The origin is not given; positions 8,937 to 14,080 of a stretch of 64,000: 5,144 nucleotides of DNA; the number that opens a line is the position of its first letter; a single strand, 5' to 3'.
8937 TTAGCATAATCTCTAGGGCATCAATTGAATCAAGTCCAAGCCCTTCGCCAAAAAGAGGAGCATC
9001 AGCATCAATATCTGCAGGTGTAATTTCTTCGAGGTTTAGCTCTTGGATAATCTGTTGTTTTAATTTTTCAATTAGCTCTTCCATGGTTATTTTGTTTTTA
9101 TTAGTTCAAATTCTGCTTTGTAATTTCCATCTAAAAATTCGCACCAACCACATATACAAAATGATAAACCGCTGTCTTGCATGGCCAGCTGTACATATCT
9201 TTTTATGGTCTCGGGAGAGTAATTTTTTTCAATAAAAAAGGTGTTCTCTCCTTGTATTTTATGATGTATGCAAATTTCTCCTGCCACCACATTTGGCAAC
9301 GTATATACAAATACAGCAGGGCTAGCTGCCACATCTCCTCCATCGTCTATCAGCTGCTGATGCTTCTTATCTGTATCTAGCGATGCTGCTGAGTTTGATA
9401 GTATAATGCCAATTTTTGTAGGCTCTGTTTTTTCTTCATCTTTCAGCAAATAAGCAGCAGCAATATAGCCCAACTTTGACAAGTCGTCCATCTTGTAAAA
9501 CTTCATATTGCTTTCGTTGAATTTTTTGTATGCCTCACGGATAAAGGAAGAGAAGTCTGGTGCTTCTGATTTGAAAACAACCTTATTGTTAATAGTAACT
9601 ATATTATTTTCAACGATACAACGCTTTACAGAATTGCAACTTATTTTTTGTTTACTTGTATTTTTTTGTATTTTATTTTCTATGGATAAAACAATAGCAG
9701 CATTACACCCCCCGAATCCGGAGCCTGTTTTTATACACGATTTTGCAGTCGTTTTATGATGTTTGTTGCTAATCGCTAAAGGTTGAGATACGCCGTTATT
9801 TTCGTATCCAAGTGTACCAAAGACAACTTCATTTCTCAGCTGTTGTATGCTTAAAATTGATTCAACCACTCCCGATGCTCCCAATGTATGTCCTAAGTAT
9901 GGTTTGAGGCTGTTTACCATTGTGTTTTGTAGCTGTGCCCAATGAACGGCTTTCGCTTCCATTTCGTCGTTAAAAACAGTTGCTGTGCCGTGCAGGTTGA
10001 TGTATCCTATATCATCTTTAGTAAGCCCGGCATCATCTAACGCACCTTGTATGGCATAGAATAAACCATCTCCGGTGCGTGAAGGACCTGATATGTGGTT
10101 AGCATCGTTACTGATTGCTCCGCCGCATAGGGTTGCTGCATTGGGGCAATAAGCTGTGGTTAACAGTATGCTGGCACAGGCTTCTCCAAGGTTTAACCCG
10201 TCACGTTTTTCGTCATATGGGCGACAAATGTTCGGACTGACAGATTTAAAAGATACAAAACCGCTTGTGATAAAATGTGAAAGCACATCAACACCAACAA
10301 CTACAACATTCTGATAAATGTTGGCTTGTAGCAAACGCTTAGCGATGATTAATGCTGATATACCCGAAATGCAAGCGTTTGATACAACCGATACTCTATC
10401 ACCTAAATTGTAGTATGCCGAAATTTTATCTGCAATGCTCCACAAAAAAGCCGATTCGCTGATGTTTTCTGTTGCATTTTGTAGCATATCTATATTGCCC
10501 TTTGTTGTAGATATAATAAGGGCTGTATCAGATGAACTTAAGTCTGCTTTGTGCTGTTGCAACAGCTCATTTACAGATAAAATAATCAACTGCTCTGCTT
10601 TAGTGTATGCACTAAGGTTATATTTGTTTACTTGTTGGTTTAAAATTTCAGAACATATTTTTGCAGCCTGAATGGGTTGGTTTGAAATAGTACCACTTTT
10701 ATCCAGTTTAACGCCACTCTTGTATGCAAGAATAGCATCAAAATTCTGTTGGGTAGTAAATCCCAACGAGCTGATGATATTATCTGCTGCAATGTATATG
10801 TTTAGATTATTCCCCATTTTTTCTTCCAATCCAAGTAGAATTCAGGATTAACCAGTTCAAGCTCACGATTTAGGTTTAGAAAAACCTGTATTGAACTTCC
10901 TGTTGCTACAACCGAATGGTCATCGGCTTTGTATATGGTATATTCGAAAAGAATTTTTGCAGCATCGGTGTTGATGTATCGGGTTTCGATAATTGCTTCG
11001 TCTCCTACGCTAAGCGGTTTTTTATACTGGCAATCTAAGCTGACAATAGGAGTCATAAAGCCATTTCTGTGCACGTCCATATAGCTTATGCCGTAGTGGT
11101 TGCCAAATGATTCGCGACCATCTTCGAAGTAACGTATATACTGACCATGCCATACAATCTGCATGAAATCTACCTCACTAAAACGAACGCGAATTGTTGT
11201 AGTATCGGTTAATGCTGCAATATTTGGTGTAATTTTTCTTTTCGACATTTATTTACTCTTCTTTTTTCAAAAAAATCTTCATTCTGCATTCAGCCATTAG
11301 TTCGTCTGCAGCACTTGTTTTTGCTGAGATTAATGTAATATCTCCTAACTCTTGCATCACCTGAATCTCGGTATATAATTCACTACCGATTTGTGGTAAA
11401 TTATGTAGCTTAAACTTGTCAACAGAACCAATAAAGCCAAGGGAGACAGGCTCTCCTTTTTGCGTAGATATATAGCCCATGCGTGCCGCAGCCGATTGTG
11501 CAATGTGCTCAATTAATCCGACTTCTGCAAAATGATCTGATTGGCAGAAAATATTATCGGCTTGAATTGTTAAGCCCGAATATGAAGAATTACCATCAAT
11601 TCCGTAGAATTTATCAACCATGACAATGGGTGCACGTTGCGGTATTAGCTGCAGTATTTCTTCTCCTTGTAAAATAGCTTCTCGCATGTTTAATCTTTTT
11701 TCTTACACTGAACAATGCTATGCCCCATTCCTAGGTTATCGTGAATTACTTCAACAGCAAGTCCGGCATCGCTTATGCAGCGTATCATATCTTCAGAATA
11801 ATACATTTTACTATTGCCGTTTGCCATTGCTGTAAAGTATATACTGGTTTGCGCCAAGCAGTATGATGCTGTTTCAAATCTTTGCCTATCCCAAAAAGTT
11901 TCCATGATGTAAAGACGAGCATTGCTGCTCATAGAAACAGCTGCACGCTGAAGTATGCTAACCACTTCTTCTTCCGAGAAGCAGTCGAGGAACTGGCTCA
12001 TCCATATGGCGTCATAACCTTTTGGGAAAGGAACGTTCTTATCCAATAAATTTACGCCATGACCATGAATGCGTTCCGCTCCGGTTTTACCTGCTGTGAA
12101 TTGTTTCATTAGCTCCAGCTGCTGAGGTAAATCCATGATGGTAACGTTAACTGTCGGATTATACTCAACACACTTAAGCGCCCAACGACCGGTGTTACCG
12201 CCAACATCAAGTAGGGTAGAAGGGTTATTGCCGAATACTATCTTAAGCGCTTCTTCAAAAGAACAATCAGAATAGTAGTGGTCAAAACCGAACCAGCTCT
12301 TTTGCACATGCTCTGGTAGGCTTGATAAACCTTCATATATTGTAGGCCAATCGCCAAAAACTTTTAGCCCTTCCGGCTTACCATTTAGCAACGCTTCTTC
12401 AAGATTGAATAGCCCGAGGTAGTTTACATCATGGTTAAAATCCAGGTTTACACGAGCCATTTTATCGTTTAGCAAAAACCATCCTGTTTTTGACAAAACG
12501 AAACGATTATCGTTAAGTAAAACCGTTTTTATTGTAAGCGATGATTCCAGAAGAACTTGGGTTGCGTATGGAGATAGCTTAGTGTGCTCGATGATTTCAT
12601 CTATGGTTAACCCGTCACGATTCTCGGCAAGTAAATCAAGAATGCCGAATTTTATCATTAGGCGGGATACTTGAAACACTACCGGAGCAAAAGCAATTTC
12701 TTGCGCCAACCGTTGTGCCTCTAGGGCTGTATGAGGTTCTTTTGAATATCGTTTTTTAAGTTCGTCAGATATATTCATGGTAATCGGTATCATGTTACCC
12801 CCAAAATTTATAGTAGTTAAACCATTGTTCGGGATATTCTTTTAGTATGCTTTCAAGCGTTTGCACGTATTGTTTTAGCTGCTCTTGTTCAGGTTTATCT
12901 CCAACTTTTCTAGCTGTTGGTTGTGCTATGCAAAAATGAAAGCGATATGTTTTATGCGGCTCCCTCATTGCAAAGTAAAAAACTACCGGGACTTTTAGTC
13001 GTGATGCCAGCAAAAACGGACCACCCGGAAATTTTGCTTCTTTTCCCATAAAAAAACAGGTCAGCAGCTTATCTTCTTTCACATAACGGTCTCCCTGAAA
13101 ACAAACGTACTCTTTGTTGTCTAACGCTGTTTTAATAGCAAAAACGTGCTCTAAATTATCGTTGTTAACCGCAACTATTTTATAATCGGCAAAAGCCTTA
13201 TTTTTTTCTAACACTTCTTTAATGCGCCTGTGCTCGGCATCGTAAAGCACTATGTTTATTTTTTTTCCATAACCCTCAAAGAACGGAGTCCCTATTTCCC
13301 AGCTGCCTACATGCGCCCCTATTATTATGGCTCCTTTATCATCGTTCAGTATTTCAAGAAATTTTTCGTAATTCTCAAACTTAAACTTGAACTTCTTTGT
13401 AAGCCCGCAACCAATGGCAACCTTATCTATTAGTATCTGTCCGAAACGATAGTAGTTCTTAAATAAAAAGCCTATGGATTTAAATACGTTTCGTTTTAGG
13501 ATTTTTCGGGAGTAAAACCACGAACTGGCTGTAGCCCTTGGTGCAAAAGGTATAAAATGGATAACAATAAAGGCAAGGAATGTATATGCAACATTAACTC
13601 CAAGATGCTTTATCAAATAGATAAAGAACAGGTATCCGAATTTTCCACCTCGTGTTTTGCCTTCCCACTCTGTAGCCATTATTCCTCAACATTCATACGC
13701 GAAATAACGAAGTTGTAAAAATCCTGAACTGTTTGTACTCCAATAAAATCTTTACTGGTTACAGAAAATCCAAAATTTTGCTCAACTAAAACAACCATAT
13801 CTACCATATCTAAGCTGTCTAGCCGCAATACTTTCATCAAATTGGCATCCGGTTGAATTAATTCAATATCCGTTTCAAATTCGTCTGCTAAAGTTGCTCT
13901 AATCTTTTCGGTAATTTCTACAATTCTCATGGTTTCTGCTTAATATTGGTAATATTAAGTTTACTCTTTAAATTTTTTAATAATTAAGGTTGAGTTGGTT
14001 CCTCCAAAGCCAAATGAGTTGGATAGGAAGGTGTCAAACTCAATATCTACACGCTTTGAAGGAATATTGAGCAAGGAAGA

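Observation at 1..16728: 17-gene aryl-polyene/flexirubin-type operon lacking several expected parts in the visible stretch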

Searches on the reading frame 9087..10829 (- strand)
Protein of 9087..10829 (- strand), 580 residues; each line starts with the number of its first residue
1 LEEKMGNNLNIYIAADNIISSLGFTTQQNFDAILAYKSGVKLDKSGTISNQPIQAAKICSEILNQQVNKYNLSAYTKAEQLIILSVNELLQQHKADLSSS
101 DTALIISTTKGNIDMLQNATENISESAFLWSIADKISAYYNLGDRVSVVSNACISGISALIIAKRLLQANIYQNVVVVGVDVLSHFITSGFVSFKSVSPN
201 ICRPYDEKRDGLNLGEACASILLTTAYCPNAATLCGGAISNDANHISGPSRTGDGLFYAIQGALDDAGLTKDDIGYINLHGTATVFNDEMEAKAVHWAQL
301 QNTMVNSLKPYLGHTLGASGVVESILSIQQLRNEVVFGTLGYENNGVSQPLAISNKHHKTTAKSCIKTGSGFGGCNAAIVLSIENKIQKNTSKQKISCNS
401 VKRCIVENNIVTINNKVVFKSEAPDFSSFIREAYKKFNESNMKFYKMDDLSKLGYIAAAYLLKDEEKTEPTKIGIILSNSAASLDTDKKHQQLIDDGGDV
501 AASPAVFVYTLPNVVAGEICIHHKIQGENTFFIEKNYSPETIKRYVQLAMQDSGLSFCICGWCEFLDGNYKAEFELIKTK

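Call 4: search_protein_families(library=pfam, proteins=[window:9087-10829:-], max_evalue=0.01)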
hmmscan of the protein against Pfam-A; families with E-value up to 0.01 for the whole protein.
window:9087-10829:- (580 aa): 4 families
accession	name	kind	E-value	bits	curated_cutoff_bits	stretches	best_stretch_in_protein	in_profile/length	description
PF02801.28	Ketoacyl-synt_C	-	5.8e-24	84.8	20.8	1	232-342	2-118/119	Beta-ketoacyl synthase, C-terminal domain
PF00109.32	ketoacyl-synt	-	1.8e-14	54.4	20.8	2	76-225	87-248/252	Beta-ketoacyl synthase, N-terminal domain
PF08545.16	ACP_syn_III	-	2.2e-05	24.7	24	1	149-187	3-41/80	3-Oxoacyl-[acyl-carrier-protein (ACP)] synthase III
PF02803.24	Thiolase_C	-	0.0031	17.6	27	1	250-333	18-99/123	Thiolase, C-terminal domain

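Call 12: search_protein_families(library=ncbifam, proteins=[window:9087-10829:-], max_evalue=0.001)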
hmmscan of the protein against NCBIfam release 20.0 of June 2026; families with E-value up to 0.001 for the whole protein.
window:9087-10829:- (580 aa): 24 families
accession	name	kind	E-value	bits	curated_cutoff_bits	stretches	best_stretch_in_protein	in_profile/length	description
NF006618.0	PRK09185.1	subfamily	6e-68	229.7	407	1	10-383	4-392/394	beta-ketoacyl-ACP synthase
TIGR03150.1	fabF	equivalog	3.4e-52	177.5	493.75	2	18-381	10-406/407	beta-ketoacyl-ACP synthase II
NF005589.0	PRK07314.1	subfamily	1.2e-50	172.5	387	2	13-381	8-409/413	beta-ketoacyl-ACP synthase II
NF058662.1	cispenta_AmcF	equivalog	8.7e-44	150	325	1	20-382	11-368/369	cispentacin biosynthesis acyltransferase subunit AmcF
NF004970.0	PRK06333.1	subfamily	1.8e-41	142.4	525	1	12-382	7-420/424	beta-ketoacyl-ACP synthase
NF004618.0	PRK05952.1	equivalog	3.6e-41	141.3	455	1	17-382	10-381/384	beta-ketoacyl-ACP synthase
NF005490.0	PRK07103.1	equivalog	8.2e-40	137.1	445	1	148-382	164-411/414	polyketide beta-ketoacyl:acyl carrier protein synthase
NF006274.0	PRK08439.1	equivalog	2e-34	119.1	621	1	17-381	10-403/406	beta-ketoacyl-ACP synthase II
NF006587.0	PRK09116.1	equivalog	3.5e-34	118.2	470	1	131-381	142-404/408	beta-ketoacyl-ACP synthase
NF005076.0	PRK06501.1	equivalog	4.1e-34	118.2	629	1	118-384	140-423/425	beta-ketoacyl-ACP synthase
NF005916.1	PRK07910.1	equivalog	5.5e-32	111.2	560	1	152-381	170-415/418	KasA/KasB family beta-ketoacyl-ACP synthase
NF006434.0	PRK08722.1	equivalog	2.5e-27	95.8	759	1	128-381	139-411/414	beta-ketoacyl-ACP synthase II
NF045894.1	PKS_plus_SDR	equivalog_domain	1.5e-14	52.6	1740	1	137-343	157-377/1515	type I polyketide synthase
NF005935.0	PRK07967.1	equivalog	3.5e-14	52.4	630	1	198-382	214-402/406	beta-ketoacyl-ACP synthase I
NF004798.0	PRK06147.1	equivalog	2e-12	47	342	1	11-277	6-258/349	3-oxoacyl-(acyl carrier protein) synthase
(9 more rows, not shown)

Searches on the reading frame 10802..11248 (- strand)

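Call 4: search_protein_families(library=pfam, proteins=[window:10802-11248:-], max_evalue=0.01)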
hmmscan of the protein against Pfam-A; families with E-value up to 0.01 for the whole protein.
window:10802-11248:- (148 aa): 2 families
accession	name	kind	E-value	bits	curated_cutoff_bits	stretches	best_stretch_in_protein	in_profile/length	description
PF13279.12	4HBT_2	-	2.6e-18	67.1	25.5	1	21-129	1-109/122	Thioesterase-like superfamily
PF03061.28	4HBT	-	1.2e-09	38.8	20.6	1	30-112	2-77/79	Thioesterase superfamily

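Call 12: search_protein_families(library=ncbifam, proteins=[window:10802-11248:-], max_evalue=0.001)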
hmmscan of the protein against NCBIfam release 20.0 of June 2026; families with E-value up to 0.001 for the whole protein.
window:10802-11248:- (148 aa): 4 families
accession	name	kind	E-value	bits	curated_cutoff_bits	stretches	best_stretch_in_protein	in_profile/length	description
TIGR00051.1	TIGR00051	subfamily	8.4e-20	71.3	68.7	1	19-124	2-106/117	YbgC/FadM family acyl-CoA thioesterase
NF047424.1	MenI_Staph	exception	2.5e-18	66.4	225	1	16-141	5-129/148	1,4-dihydroxy-2-naphthoyl-CoA hydrolase MenI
TIGR02799.1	thio_ybgC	equivalog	1.2e-11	45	141.35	1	17-115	3-102/126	tol-pal system-associated acyl-CoA thioesterase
NF008065.0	PRK10800.1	equivalog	0.00025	21.2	185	1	18-113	9-104/134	tol-pal system-associated acyl-CoA thioesterase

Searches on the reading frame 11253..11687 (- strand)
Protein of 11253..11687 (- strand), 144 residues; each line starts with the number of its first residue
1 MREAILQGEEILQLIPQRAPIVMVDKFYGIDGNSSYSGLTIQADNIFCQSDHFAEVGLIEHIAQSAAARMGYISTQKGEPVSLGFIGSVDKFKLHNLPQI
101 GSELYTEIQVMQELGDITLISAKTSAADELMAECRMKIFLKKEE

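Call 4: search_protein_families(library=pfam, proteins=[window:11253-11687:-], max_evalue=0.01)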
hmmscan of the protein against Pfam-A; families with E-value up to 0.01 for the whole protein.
window:11253-11687:- (144 aa): 0 families

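Call 12: search_protein_families(library=ncbifam, proteins=[window:11253-11687:-], max_evalue=0.001)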
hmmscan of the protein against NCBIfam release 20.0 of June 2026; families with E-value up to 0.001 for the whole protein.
window:11253-11687:- (144 aa): 3 families
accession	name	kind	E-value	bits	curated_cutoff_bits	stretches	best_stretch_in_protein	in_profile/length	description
NF000582.1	PRK00006.1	equivalog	1.3e-09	38.2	113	1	9-138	3-135/137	3-hydroxyacyl-ACP dehydratase FabZ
TIGR01750.1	fabZ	equivalog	9.8e-08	31.9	155.15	1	9-138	4-139/141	3-hydroxyacyl-ACP dehydratase FabZ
NF009667.0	PRK13188.1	equivalog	1.6e-06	27.1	465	1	2-142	317-461/464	bifunctional UDP-3-O-[3-hydroxymyristoyl] N-acetylglucosamine deacetylase/3-hydroxyacyl-ACP dehydratase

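Call 76: search_solved_structures(query=window:11253-11687:-, max_evalue=1)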
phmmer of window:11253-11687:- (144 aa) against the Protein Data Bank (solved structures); distinct sequences matched with E-value up to 1: 12.
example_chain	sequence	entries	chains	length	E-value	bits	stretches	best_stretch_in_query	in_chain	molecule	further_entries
3b7j_A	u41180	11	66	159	0.00058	23.3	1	9-142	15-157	(3R)-hydroxymyristoyl-acyl carrier protein dehydratase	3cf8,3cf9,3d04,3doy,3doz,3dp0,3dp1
2gll_A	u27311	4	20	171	0.00075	23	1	9-142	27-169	(3R)-hydroxymyristoyl-acyl carrier protein dehydratase | 3-hydroxyacyl-[acyl-carrier-protein] dehydratase FabZ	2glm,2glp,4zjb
6ihc_A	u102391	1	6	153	0.001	22.5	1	9-142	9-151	3-hydroxyacyl-[acyl-carrier-protein] dehydratase FabZ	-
2glv_A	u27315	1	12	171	0.0015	22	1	9-142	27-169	(3R)-hydroxymyristoyl-acyl carrier protein dehydratase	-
5bux_A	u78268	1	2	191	0.0019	21.7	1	6-133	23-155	3-hydroxyacyl-[acyl-carrier-protein] dehydratase FabZ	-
5buw_A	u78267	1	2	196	0.002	21.6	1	6-133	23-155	3-hydroxyacyl-[acyl-carrier-protein] dehydratase FabZ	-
6n3p_A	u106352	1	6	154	0.0028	21.1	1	6-112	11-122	3-hydroxyacyl-[acyl-carrier-protein] dehydratase FabZ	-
3d6x_A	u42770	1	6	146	0.011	19.1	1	10-140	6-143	(3R)-hydroxymyristoyl-[acyl-carrier-protein] dehydratase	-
4h4g_A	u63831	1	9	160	0.013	18.9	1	10-136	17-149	(3R)-hydroxymyristoyl-[acyl-carrier-protein] dehydratase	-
1z05_A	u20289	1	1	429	0.28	14.6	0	37-82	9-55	transcriptional regulator, ROK family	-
1z6b_A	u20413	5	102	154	0.3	14.6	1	7-71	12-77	fatty acid synthesis protein | Beta-hydroxyacyl-ACP dehydratase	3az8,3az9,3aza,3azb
7qv0_A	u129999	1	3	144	0.88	13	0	9-133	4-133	Beta-hydroxyacyl-(Acyl-carrier-protein) dehydratase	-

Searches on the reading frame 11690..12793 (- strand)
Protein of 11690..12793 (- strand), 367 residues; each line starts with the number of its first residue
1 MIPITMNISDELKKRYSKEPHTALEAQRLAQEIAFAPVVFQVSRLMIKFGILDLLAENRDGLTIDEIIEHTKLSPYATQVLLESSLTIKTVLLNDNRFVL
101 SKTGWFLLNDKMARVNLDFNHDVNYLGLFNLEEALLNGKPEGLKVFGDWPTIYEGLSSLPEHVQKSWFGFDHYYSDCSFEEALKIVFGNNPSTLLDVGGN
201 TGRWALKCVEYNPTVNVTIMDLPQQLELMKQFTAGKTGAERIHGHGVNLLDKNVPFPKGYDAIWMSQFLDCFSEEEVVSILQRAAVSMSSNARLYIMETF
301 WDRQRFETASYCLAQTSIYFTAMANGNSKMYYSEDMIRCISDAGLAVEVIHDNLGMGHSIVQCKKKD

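Call 4: search_protein_families(library=pfam, proteins=[window:11690-12793:-], max_evalue=0.01)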
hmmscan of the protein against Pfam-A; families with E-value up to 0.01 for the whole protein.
window:11690-12793:- (367 aa): 6 families
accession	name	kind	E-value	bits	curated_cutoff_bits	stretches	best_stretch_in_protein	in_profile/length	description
PF21212.3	Dimerisation2-like_dom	-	5.9e-36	123.1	27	1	27-98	1-72/72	Dimerisation2-like domain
PF00891.24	Methyltransf_2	-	2.1e-12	47.3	22.3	1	182-329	54-195/210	O-methyltransferase domain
PF08242.18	Methyltransf_12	-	1.7e-05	25.9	30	1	195-293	1-97/98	Methyltransferase domain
PF08100.18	Dimerisation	-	5.7e-05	23.3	25.6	1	24-87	3-66/93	O-methyltransferase dimerisation domain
PF13489.12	Methyltransf_23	-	0.00044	20.5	27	1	188-347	20-161/164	Methyltransferase domain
PF13649.12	Methyltransf_25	-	0.00065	20.8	27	1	195-285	2-90/97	Methyltransferase domain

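Call 12: search_protein_families(library=ncbifam, proteins=[window:11690-12793:-], max_evalue=0.001)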
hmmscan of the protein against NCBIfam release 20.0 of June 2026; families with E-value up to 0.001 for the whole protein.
window:11690-12793:- (367 aa): 3 families
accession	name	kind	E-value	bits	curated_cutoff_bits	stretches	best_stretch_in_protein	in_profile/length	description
NF053543.1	FlxJ_fam_MTase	equivalog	2.1e-190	632.1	560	1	14-365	1-352/352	FlxJ family methyltransferase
TIGR02716.1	C20_methyl_CrtF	equivalog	2.1e-11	43.5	276.1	1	192-302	151-258/306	bacteriochlorophyllide d C-20 methyltransferase BchU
NF043040.1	corrin_prot_MT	hypoth_equivalog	6.2e-06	25.8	180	1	192-361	43-212/216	corrinoid protein-associated methyltransferase CpaM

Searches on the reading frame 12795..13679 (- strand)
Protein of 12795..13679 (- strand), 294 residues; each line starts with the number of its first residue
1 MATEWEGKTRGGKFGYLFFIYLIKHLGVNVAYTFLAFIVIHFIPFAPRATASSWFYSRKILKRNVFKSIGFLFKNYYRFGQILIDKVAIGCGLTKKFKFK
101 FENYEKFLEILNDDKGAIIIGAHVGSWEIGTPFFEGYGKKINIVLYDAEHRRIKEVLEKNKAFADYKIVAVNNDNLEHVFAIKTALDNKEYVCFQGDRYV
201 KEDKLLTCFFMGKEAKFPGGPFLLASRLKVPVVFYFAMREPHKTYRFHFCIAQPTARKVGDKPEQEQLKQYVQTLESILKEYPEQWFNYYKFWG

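Call 4: search_protein_families(library=pfam, proteins=[window:12795-13679:-], max_evalue=0.01)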
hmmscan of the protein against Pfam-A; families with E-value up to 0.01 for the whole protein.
window:12795-13679:- (294 aa): 1 family
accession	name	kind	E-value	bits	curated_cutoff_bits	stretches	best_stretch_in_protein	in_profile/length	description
PF03279.18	Lip_A_acyltrans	-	7.6e-13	48.7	22.3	1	98-288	104-288/295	Bacterial lipid A biosynthesis acyltransferase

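Call 12: search_protein_families(library=ncbifam, proteins=[window:12795-13679:-], max_evalue=0.001)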
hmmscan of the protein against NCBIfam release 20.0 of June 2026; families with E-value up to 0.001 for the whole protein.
window:12795-13679:- (294 aa): 7 families
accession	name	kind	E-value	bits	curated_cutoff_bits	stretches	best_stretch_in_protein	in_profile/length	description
NF006270.0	PRK08419.1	equivalog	5.6e-16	58.7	248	1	74-291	70-286/298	lipid A biosynthesis lauroyl acyltransferase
NF005120.0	PRK06553.1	equivalog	3.5e-09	36.4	273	1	99-293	116-306/308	lipid A biosynthesis lauroyl acyltransferase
NF005919.0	PRK07920.1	equivalog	1.3e-07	31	209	1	93-293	97-293/311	phosphatidylinositol mannoside acyltransferase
NF006487.0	PRK08905.1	equivalog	1.5e-07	30.7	281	1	98-290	85-270/290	lysophospholipid acyltransferase family protein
TIGR02207.1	lipid_A_htrB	subfamily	1.8e-06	27.5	297.8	1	98-287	103-285/303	LpxL/LpxP family Kdo(2)-lipid IV(A) lauroyl/palmitoleoyl acyltransferase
NF005340.0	PRK06860.1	subfamily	0.00018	20.8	398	1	99-288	110-292/309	lipid A biosynthesis lauroyl acyltransferase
NF004190.0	PRK05645.1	equivalog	0.00087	18.5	377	0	105-287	102-278/295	lysophospholipid acyltransferase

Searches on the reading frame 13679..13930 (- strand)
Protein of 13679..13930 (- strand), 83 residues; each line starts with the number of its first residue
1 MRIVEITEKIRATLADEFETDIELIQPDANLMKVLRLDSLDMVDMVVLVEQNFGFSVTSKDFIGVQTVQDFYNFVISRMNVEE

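Call 4: search_protein_families(library=pfam, proteins=[window:13679-13930:-], max_evalue=0.01)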
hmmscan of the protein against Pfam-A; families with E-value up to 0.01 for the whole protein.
window:13679-13930:- (83 aa): 2 families
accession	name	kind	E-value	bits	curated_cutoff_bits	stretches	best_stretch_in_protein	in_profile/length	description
PF00550.31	PP-binding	-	1.9e-11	44.5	20.8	1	8-75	1-67/67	Phosphopantetheine attachment site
PF23297.2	ACP_SdgA_C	-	0.0089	16.5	27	1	5-81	10-85/95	Highly reducing polyketide synthase sdgA, C-terminal ACP domain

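Call 12: search_protein_families(library=ncbifam, proteins=[window:13679-13930:-], max_evalue=0.001)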
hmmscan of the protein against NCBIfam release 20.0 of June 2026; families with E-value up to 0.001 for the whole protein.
window:13679-13930:- (83 aa): 14 families
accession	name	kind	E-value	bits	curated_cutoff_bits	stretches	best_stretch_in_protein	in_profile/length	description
NF003757.0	PRK05350.1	equivalog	1.5e-15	57.1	65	1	5-76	6-77/83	acyl carrier protein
NF002148.0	PRK00982.1-2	subfamily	1.9e-13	50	71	1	5-78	4-77/79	acyl carrier protein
NF002150.0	PRK00982.1-4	subfamily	2.5e-12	46.9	66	1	4-78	4-78/80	acyl carrier protein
TIGR00517.1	acyl_carrier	equivalog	8.2e-11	41.6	70.45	1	5-77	3-75/77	acyl carrier protein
NF006031.0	PRK08172.1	equivalog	5.5e-10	39.8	76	1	5-78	4-77/82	acyl carrier protein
NF002151.0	PRK00982.1-5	equivalog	1.8e-07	31.2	92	1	5-75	3-73/78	acyl carrier protein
NF002149.0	PRK00982.1-3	equivalog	2e-07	30.8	106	1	5-77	3-75/78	acyl carrier protein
NF002147.0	PRK00982.1-1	equivalog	2e-07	30.7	84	1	5-77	7-79/83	acyl carrier protein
NF058660.1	cispen_ACP_AmcB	equivalog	9.6e-07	28.9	80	1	6-75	2-75/80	cispentacin biosynthesis acyl carrier protein AmcB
NF040636.1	AcpM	exception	2.8e-06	27.3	146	1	24-81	24-80/93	meromycolate extension acyl carrier protein AcpM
NF005079.0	PRK06508.1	equivalog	4.9e-06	26.9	83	1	8-60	6-58/93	acyl carrier protein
NF004533.0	PRK05883.1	equivalog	1e-05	25.3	72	1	6-78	24-96/100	acyl carrier protein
NF009104.0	PRK12449.1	equivalog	4.2e-05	23.4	70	1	5-79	5-79/80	acyl carrier protein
NF006617.0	PRK09184.1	subfamily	0.00097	19.1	70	0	19-61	30-73/96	phosphopantetheine-binding protein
